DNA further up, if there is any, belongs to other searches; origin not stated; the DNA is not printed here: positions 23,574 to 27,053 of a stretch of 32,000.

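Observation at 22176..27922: Orphan, translationally coupled three-gene module (132 aa, 204 aa, 1575 aa) between csaB and lepA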

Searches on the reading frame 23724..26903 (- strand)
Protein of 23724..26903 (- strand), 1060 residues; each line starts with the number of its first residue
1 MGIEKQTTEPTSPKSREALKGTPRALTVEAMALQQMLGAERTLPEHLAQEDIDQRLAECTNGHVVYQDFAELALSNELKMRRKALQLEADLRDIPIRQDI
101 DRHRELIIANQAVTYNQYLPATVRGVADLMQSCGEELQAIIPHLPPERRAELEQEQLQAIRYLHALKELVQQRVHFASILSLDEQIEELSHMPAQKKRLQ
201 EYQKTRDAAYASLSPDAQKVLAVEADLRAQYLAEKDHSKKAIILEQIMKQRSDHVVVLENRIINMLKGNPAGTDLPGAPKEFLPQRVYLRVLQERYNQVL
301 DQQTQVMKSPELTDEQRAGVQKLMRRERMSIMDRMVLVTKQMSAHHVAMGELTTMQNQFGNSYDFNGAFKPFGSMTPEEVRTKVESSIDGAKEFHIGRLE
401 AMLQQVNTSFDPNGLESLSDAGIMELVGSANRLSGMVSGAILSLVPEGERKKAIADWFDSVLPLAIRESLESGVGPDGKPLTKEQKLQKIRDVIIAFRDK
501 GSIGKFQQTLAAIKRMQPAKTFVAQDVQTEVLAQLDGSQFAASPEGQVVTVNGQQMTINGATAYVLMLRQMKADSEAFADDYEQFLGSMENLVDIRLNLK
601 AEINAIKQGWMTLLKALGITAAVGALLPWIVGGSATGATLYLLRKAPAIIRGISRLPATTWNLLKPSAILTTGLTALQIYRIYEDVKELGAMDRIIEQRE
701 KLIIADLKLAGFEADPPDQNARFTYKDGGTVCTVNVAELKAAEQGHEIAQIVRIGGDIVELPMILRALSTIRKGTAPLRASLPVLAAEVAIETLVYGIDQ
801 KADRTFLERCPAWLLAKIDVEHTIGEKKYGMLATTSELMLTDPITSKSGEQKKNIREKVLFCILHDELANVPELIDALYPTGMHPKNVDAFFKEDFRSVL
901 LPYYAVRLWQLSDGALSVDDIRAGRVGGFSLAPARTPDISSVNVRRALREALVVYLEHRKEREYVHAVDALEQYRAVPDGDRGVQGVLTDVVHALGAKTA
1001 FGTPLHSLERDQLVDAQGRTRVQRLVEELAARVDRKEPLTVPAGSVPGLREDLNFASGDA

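Call 33: search_protein_representatives(alignment_id=A2)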
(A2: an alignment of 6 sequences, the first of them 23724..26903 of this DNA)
Query: 6 sequences, 1062 profile positions. Proteins with E-value up to 0.001 (for the whole library): 165; up to 1e-10: 136; up to 1e-30: 78. The best 150 are listed.
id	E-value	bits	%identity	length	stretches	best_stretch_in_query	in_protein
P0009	0.0e+00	1748.5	-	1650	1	7-1061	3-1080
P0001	0.0e+00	1701.2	-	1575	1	1-1061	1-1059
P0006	0.0e+00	1592.1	-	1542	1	1-1061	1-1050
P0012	0.0e+00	1554.7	-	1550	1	3-1061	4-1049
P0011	0.0e+00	1530.5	-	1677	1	30-1019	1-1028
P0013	0.0e+00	1337.6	-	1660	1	2-1060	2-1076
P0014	0.0e+00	1264.1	-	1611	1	118-1060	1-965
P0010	0.0e+00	1262.2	-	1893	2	196-1061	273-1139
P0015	0.0e+00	1053.3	-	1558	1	33-1059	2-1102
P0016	5.6e-242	822.1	-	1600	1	10-1061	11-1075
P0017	3.6e-226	769.7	-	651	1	9-644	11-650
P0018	8.8e-147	506.9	-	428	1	462-873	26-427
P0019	3.1e-123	428.9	-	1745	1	13-1061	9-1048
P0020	2.1e-106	373.2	-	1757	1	2-1054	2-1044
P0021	5.8e-105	368.4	-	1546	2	257-1056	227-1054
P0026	1.4e-83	297.6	-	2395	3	489-1050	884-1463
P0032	1.1e-60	221.9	-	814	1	844-1060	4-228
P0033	2.9e-58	213.8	-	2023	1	667-1039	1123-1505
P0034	3.7e-58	213.5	-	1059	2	262-667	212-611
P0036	2.6e-57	210.7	-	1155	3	295-666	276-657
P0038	2.1e-56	207.6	-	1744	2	671-1039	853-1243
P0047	1.3e-50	188.5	-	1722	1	675-1060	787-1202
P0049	2.9e-50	187.4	-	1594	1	646-1037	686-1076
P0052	1.3e-48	181.9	-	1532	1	676-1040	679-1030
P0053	1.5e-48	181.7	-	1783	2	671-1040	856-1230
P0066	1.9e-43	164.8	-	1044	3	667-1060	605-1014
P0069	2.0e-42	161.4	-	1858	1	658-1059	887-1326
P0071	6.3e-42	159.7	-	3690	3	280-739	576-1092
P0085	4.0e-30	120.6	-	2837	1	637-998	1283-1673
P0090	2.2e-28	114.9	-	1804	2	683-1060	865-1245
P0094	1.5e-26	108.8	-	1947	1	699-1060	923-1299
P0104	1.0e-23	99.4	-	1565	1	697-1031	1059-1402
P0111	1.8e-20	88.7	-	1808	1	627-1040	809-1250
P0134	5.0e-13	64.0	-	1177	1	668-1034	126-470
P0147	5.2e-09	50.7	-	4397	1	628-975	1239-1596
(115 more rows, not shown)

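Call 35: search_protein_families(library=pfam, proteins=[P0033, P0038, P0071, P0034, P0036], max_evalue=0.01)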
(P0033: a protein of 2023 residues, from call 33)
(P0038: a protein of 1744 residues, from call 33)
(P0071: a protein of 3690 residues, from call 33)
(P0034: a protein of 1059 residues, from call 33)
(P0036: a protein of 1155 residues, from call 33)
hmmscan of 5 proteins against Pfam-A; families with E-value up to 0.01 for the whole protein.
P0033 (2023 aa): 0 families

P0038 (1744 aa): 0 families

P0071 (3690 aa): 0 families

P0034 (1059 aa): 0 families

P0036 (1155 aa): 0 families

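Call 37: find_related_loci(query=A3, collection=genome_contigs, flank=6000)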
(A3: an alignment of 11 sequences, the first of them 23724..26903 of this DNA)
Query A3 (1060 aa) in genome_contigs; peptide patterns used: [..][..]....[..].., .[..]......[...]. (x = any residue, [..] = any of these).
48 stretches matched a pattern; 9 encode a relative of the query (tblastn E <= 1e-3); 9 distinct loci.
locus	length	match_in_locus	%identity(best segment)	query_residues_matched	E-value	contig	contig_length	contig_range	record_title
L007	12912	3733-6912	86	1-1060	0e+0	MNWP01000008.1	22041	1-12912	MAG: Candidatus Peregrinibacteria bacterium CG1_02_54_53 cg1_0.2_scaffold_1966_c, whole genome shotgun sequence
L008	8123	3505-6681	85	1-1059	0e+0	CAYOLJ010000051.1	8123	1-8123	MAG TPA_asm: uncultured Candidatus Peribacteria bacterium isolate SRP178699_co1_637 genome assembly, contig: NODE_12584_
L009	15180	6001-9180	78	1-1060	0e+0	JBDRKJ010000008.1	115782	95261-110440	MAG: Candidatus Peregrinibacteria bacterium isolate MEGAHIT-group-1.70 k141_11761663, whole genome shotgun sequence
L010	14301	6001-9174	43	3-1060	0e+0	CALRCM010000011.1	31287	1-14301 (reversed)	MAG: Candidatus Peribacteria bacterium isolate MaH-04nov19-177 genome assembly, contig: MaH-04nov19-C3380, whole genome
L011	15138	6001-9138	39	25-1057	0e+0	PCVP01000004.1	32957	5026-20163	MAG: Candidatus Peregrinibacteria bacterium CG11_big_fil_rev_8_21_14_0_20_49_14 CG11_8_21_14_0.20_scaffold_609_c, whole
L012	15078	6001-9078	37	25-1009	0e+0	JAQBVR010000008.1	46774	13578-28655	MAG: bacterium isolate casp150-mb.199 NODE_1995_length_46774_cov_0.094140, whole genome shotgun sequence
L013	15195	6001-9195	33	69-1056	7e-165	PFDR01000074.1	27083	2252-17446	MAG: Candidatus Peregrinibacteria bacterium CG10_big_fil_rev_8_21_14_0_10_49_10 CG10_8_21_14_0.10_scaffold_1342_c, whole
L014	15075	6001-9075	29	41-1056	5e-110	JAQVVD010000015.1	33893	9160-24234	MAG: Candidatus Peribacteraceae bacterium isolate STF1_71 NODE_2677_length_33893_cov_4.889060_Sandtown_F1, whole genome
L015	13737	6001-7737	31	480-1057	6e-65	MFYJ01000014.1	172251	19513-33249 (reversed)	MAG: Candidatus Peribacteria bacterium RIFOXYB1_FULL_54_35 rifoxyb1_full_scaffold_8, whole genome shotgun sequence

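Call 38: predict_structure(alignment_id=A3)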
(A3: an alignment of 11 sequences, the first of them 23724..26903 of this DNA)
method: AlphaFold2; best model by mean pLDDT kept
length: 1060 residues; sequences in the alignment: 11
mean_pLDDT: 67.3   pTM: 0.49
mean pLDDT of the five models: 67.3, 61.2, 60.7, 58.8, 55.3
residues with pLDDT >= 90: 40; 70-90: 533; 50-70: 236; < 50: 251
segments of 3 or more residues with pLDDT < 50: 1-21, 367-369, 414-440, 445-447, 458-483, 599-695, 752-762, 764-794, 836-846, 926-937
pLDDT, mean of each block of 10 residues (from residue 1): 33 40 70 88 76 80 79 87 82 64 78 86 89 83 77 84 91 90 83 84 88 88 88 87 83 85 85 76 83 81 68 62 75 77 74 69 51 64 66 62 64 48 39 46 49 51 38 40 55 71 79 80 79 79 85 86 84 73 66 53 46 40 30 28 32 32 33 38 41 50 64 63 60 64 54 46 46 40 40 50 66 72 57 47 44 72 79 77 77 87 85 68 46 40 76 89 90 82 83 89 87 86 88 81 79 67
secondary structure, 60 per line:
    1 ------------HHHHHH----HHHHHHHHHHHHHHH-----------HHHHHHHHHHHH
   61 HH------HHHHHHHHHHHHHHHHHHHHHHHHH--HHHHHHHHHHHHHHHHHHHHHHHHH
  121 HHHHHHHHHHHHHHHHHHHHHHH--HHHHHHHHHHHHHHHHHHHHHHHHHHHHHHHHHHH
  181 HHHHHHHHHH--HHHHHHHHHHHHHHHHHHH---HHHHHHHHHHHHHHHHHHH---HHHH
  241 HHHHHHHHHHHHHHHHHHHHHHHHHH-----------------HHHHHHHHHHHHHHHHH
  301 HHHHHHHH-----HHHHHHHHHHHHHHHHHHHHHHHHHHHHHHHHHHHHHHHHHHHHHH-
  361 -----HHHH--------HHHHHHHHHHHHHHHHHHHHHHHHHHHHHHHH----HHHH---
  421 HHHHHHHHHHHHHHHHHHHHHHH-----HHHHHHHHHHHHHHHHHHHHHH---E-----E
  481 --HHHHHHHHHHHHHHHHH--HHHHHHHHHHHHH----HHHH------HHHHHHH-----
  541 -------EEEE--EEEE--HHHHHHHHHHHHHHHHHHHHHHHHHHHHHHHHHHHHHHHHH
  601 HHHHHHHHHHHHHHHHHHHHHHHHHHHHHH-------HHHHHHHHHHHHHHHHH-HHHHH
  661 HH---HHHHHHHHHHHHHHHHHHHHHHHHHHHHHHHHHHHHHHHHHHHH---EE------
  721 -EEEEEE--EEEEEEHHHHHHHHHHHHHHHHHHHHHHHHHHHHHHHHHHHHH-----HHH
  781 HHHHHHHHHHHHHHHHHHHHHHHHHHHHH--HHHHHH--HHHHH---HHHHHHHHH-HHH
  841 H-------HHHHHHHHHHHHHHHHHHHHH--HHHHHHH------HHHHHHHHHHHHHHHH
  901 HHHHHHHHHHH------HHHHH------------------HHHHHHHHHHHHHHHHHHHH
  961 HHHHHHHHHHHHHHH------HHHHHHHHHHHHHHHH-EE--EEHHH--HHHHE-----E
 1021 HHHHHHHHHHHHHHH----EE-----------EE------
elements in order (helices of 4 or more, strands of 3 or more residues): H13-18 H23-37 H49-62 H69-93 H96-143 H146-190 H193-211 H215-233 H237-266 H284-308 H314-359 H366-369 H378-409 H414-417 H421-443 H449-470 H483-499 H502-514 H519-522 H529-535 E548-551 E554-557 H560-630 H638-654 H656-662 H666-709 E722-727 E730-735 H736-772 H778-809 H812-817 H820-824 H828-836 H838-841 H849-869 H872-878 H885-911 H918-922 H941-975 H982-997 H1010-1013 H1021-1035

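Call 42: fold_search(model_id=the predicted structure, library=pdb)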
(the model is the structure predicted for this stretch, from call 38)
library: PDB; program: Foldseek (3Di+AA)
matches with E <= 10: 192; with E <= 0.001: 0
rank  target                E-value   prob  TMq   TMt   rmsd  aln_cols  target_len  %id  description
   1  9g8j_A                2.0e-02  0.54  0.09  0.11  31.4       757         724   10  Structure of K+-dependent Na+-PPase from Thermotoga maritima in complex with zoledronate (released 2025-06-04)
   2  9g8j_B                3.4e-02  0.54  0.09  0.12  30.4       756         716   10  Structure of K+-dependent Na+-PPase from Thermotoga maritima in complex with zoledronate (released 2025-06-04)
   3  5lzr_B                7.4e-02  0.41  0.10  0.13  28.5       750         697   10  Crystal structure of Thermotoga maritima sodium pumping membrane integral pyrophosphatase in complex with tungstate an (released 2016-12-14)
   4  8b21_B                1.1e-01  0.28  0.09  0.12  30.1       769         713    9  Time-resolved structure of K+-dependent Na+-PPase from Thermotoga maritima 0-60-seconds post reaction initiation with  (released 2024-01-17)
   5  4hav_C                1.5e-01  0.20  0.10  0.10  30.3      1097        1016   11  Crystal structure of CRM1 inhibitor Anguinomycin A in complex with CRM1-Ran-RanBP1 (released 2013-01-09)
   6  7zjs_A                1.7e-01  0.18  0.11  0.11  28.6      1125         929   11  Structural basis of centromeric cohesion protection by SGO1 (released 2023-04-26)
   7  9gm6_A                1.7e-01  0.06  0.05  0.05  64.8      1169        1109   12  MukBEF in a nucleotide-bound state with open neck gate (heads core) (released 2025-03-26)
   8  8glv_LO               2.2e-01  0.10  0.08  0.07  36.1      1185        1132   10  96-nm repeat unit of doublet microtubules from Chlamydomonas reinhardtii flagella (released 2023-05-31)
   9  9j0a_A                2.4e-01  0.18  0.11  0.12  28.4      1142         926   10  Complex structure of ANKRD11/STAG2/RAD21 (released 2025-03-19)
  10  4hay_C                2.6e-01  0.12  0.09  0.09  30.4      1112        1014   11  Crystal structure of CRM1 inhibitor Leptomycin B in complex with CRM1(K548E,K579Q)-Ran-RanBP1 (released 2013-01-09)
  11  9gm7_A                2.7e-01  0.04  0.05  0.04  87.7      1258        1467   12  MukBEF in a nucleotide-bound state with open neck gate (monomer) (released 2025-03-26)
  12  9mrt_A                2.8e-01  0.12  0.08  0.08  44.8       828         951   10  Cryo-EM structure of the human TRPM4 channel in a calcium and PI(4,5)P2 bound open state (released 2025-10-29)
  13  9nu4_A                3.0e-01  0.12  0.06  0.10  37.4       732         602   11  Structure of MurJ in complex with single gene lysis protein from phage M (released 2026-02-11)
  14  9f0l                  3.3e-01  0.12  0.09  0.10  37.9      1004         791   12  Scalable protein design using hallucination in a relaxed sequence space (released 2024-10-16)
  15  7bii_B                3.7e-01  0.08  0.08  0.06  32.1      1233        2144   10  Crystal structure of Nematocida HUWE1 (released 2021-07-28)
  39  4hzk_B                1.6e+00  0.06  0.10  0.10  29.6      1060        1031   11  Crystal structure of free CRM1 (crystal form 2) (released 2013-01-23)
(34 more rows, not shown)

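Call 45: list_cluster_members(proteins=[P0033, P0038, P0034, P0036, P0071, P0085, P0147, P0026, P0049, P0134])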
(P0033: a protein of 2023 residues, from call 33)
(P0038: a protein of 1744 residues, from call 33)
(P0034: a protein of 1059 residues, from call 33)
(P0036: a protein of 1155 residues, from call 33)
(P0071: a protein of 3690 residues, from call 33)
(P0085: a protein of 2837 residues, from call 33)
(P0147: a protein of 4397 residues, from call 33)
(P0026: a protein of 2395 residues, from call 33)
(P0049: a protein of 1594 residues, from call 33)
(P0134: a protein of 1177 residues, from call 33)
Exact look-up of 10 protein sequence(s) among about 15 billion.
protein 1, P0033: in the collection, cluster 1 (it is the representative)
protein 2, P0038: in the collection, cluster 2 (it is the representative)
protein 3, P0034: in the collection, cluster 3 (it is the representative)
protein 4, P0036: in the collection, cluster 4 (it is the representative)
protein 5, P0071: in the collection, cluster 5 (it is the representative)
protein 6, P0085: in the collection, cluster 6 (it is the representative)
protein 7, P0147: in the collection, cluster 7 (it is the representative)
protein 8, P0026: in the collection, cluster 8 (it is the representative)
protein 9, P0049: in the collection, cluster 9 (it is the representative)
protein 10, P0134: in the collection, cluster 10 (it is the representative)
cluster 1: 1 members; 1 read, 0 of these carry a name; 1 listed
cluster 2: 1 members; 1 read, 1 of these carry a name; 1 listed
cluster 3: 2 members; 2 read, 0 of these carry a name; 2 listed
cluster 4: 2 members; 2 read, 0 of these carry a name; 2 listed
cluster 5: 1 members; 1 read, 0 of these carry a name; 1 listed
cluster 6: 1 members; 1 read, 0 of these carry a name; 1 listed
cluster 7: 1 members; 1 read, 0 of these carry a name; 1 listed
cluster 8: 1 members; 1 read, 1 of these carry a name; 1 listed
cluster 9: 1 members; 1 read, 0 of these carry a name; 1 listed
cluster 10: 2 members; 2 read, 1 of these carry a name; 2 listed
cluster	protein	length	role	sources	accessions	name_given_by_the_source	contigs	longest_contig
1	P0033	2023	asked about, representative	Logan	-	-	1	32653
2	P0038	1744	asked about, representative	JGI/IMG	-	hypothetical protein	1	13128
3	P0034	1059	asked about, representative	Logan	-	-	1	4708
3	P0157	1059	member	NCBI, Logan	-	-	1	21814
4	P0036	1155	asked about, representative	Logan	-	-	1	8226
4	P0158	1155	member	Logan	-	-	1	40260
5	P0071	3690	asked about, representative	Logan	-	-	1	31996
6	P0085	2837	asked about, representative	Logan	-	-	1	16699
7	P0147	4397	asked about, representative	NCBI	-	-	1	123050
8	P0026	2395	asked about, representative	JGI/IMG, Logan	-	hypothetical protein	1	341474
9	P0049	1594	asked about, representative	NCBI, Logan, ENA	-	-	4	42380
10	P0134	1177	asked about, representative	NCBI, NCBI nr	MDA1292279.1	MAG: hypothetical protein O3A81_00705, partial [bacterium] | hypothetical protein [bacterium]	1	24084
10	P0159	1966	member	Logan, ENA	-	-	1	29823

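Call 46: find_encoding_contigs(protein=P0157, flank=8000, max_places=1)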
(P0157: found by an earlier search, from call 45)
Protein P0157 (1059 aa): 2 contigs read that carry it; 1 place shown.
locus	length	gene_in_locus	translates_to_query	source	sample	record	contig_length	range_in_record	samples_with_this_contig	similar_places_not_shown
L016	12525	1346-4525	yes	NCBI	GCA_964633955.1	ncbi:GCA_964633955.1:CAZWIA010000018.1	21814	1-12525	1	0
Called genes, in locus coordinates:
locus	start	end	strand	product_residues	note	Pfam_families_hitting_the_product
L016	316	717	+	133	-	-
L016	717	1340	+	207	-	-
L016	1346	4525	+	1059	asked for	-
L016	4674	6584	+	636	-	PF00009:GTP_EFTU, PF01926:MMR_HSR1 (weak), PF22042:EF-G_D2 (weak), PF03144:GTP_EFTU_D2, PF00679:EFG_C, PF06421:LepA_C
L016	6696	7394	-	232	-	-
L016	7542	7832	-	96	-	PF01016:Ribosomal_L27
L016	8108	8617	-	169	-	-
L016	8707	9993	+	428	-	PF01225:Mur_ligase, PF08245:Mur_ligase_M, PF02875:Mur_ligase_C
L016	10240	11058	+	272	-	PF09992:NAGPA (weak)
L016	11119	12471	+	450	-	PF03023:MurJ, PF01554:MatE (weak)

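Call 47: find_encoding_contigs(protein=P0049, flank=8000, max_places=1)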
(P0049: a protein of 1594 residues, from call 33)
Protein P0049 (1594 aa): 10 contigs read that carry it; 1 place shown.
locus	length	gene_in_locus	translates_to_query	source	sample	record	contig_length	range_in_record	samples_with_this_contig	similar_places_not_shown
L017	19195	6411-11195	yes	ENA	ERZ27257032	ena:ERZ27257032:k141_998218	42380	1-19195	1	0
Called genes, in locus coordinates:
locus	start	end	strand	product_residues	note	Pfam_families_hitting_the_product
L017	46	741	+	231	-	PF01386:Ribosomal_L25p, PF14693:Ribosomal_TL5_C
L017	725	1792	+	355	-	PF11258:DUF3048, PF17479:DUF3048_C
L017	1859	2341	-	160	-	PF02482:Ribosomal_S30AE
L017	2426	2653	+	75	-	-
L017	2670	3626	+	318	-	-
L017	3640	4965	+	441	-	-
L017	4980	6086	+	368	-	-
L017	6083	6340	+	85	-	-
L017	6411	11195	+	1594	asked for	-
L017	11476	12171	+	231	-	PF12705:PDDEXK_1, PF01930:Cas_Cas4 (weak)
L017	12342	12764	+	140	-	PF02681:DUF212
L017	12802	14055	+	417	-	PF00587:tRNA-synt_2b, PF03129:HGTP_anticodon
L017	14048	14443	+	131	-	-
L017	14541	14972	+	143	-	-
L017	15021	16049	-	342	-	PF03641:Lysine_decarbox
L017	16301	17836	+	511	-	PF06418:CTP_synth_N, PF00117:GATase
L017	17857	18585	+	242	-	PF02463:SMC_N (weak), PF00005:ABC_tran, PF13304:AAA_21 (faint)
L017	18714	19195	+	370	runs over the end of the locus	PF13433:Peripla_BP_5, PF13458:Peripla_BP_6, PF01094:ANF_receptor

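Call 57: find_encoding_contigs(protein=P0026, flank=9000, max_places=1)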
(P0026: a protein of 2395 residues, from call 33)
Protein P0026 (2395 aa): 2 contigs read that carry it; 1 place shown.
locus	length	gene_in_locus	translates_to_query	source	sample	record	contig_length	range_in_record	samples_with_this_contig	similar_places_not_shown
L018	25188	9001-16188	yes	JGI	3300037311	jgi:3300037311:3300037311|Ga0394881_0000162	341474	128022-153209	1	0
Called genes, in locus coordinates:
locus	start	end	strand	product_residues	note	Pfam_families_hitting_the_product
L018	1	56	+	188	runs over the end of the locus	-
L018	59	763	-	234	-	PF01988:VIT1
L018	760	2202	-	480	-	PF01266:DAO (weak), PF01593:Amino_oxidase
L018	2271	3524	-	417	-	PF03109:ABC1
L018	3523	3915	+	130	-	PF09945:DUF2177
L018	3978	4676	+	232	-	-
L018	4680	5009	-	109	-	-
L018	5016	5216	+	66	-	-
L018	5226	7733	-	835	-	PF00395:SLH, PF09826:Beta_propel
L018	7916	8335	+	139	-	-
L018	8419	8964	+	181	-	-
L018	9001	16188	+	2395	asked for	-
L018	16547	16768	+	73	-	-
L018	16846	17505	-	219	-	PF04264:YceI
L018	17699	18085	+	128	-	PF08818:DUF1801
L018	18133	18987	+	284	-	PF01936:NYN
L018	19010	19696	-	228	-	PF02353:CMAS, PF05175:MTS (weak), PF13489:Methyltransf_23, PF01209:Ubie_methyltran (weak), PF13847:Methyltransf_31, PF08241:Methyltransf_11, PF08242:Methyltransf_12, PF13649:Methyltransf_25, +1 more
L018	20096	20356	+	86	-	PF01541:GIY-YIG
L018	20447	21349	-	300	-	-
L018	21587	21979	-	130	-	-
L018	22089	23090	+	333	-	PF03713:DUF305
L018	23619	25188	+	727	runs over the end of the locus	-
